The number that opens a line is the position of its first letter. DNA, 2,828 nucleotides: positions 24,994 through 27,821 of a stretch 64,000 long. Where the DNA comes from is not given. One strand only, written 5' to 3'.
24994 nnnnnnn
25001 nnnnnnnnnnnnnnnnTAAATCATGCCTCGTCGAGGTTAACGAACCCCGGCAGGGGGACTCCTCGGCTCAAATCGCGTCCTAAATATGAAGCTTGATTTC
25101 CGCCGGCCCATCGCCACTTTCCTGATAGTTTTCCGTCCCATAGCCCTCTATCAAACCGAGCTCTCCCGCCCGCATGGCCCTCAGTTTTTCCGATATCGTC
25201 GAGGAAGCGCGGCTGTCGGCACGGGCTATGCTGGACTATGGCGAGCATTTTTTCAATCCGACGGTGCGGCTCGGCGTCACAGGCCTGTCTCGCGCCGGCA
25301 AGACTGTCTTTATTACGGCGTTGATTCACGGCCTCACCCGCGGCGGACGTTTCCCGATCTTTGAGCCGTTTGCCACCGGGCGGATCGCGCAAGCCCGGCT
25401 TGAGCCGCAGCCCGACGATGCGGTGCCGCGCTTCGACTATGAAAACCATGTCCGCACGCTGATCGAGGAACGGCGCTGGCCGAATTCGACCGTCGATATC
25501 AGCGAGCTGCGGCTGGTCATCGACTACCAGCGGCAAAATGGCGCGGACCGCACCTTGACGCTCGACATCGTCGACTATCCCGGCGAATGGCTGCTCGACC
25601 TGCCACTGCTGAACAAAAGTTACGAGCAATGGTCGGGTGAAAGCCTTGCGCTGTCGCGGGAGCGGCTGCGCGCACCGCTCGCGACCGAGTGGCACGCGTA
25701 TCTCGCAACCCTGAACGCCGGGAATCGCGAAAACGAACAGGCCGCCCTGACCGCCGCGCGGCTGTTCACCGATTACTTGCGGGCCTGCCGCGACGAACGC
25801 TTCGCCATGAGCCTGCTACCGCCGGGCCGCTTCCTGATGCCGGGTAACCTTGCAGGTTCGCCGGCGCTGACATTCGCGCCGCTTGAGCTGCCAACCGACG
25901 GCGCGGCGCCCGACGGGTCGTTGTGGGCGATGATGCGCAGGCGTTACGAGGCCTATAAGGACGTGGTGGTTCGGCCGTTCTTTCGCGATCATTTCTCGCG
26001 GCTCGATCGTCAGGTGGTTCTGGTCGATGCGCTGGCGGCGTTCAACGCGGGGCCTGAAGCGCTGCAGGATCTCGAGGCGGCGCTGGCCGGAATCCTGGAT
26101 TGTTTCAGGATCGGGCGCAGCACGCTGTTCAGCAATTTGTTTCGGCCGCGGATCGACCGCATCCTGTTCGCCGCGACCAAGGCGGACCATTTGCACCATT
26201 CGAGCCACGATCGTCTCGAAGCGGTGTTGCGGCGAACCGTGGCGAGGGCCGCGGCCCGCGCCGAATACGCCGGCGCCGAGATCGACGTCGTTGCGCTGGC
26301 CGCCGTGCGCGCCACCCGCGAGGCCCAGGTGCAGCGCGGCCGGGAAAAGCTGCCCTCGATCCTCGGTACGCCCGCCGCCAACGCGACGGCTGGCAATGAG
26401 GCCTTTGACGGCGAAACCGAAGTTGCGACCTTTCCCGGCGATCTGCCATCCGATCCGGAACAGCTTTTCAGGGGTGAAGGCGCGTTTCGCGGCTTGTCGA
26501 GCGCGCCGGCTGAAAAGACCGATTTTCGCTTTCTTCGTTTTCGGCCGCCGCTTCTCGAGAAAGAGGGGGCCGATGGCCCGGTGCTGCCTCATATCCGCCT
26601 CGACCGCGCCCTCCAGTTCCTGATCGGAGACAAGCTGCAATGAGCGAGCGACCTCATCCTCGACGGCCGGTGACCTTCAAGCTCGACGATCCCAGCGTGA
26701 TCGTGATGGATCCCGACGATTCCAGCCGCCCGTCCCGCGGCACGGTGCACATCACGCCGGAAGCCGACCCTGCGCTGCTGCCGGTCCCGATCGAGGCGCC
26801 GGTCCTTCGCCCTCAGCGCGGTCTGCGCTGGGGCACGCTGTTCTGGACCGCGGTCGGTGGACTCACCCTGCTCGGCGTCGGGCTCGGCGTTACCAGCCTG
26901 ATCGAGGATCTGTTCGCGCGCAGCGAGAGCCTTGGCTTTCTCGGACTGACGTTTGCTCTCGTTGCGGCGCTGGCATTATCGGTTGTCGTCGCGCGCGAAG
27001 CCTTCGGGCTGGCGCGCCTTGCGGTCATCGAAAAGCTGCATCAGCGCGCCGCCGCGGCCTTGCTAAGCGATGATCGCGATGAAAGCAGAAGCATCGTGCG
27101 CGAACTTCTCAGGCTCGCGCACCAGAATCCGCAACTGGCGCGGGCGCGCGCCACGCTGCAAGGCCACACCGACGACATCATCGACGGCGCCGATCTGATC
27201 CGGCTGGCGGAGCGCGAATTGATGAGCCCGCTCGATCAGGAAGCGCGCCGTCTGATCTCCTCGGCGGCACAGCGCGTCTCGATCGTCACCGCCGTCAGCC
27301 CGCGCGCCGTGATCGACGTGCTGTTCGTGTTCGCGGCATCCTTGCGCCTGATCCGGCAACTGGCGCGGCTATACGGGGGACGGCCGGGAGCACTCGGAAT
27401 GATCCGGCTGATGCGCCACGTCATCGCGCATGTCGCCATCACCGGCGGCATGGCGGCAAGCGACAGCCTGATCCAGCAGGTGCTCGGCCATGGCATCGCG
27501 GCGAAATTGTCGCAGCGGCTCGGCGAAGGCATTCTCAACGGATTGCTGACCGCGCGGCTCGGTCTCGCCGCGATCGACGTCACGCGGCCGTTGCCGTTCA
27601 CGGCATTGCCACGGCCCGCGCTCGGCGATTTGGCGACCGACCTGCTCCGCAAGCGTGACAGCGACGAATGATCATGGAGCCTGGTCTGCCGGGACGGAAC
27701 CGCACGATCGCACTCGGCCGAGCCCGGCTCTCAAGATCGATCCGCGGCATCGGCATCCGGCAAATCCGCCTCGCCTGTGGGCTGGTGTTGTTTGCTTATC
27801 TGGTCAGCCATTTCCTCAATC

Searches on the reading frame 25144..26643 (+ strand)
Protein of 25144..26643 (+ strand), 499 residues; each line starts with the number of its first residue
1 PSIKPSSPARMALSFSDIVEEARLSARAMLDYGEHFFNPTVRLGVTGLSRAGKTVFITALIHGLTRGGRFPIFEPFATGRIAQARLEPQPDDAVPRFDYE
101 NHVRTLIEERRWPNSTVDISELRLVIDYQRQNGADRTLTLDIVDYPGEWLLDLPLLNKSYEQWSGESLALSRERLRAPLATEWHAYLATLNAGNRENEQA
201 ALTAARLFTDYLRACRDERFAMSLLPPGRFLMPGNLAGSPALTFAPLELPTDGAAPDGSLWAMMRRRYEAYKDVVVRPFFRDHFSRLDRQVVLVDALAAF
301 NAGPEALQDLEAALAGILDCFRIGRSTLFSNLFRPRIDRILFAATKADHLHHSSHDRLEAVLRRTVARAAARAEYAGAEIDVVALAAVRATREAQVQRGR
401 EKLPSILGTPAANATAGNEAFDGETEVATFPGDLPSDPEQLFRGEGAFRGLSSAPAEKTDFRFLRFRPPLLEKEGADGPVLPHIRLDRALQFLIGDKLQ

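Call 45: search_protein_families(library=pfam, proteins=[window:25144-26643:+], max_evalue=0.001)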
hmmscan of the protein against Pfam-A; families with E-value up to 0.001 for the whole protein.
window:25144-26643:+ (499 aa): 1 family
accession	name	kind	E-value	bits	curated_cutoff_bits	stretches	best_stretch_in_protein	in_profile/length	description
PF04317.18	DUF463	-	2.5e-171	570.9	25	1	41-498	1-443/443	YcjX-like family, DUF463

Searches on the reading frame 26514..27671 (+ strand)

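Call 45: search_protein_families(library=pfam, proteins=[window:26514-27671:+], max_evalue=0.001)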
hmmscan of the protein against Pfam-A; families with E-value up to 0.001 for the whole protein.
window:26514-27671:+ (385 aa): 1 family
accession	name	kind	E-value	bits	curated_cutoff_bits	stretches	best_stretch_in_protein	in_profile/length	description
PF05128.17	DUF697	-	5.2e-51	173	27.7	1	224-382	2-161/162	Domain of unknown function (DUF697)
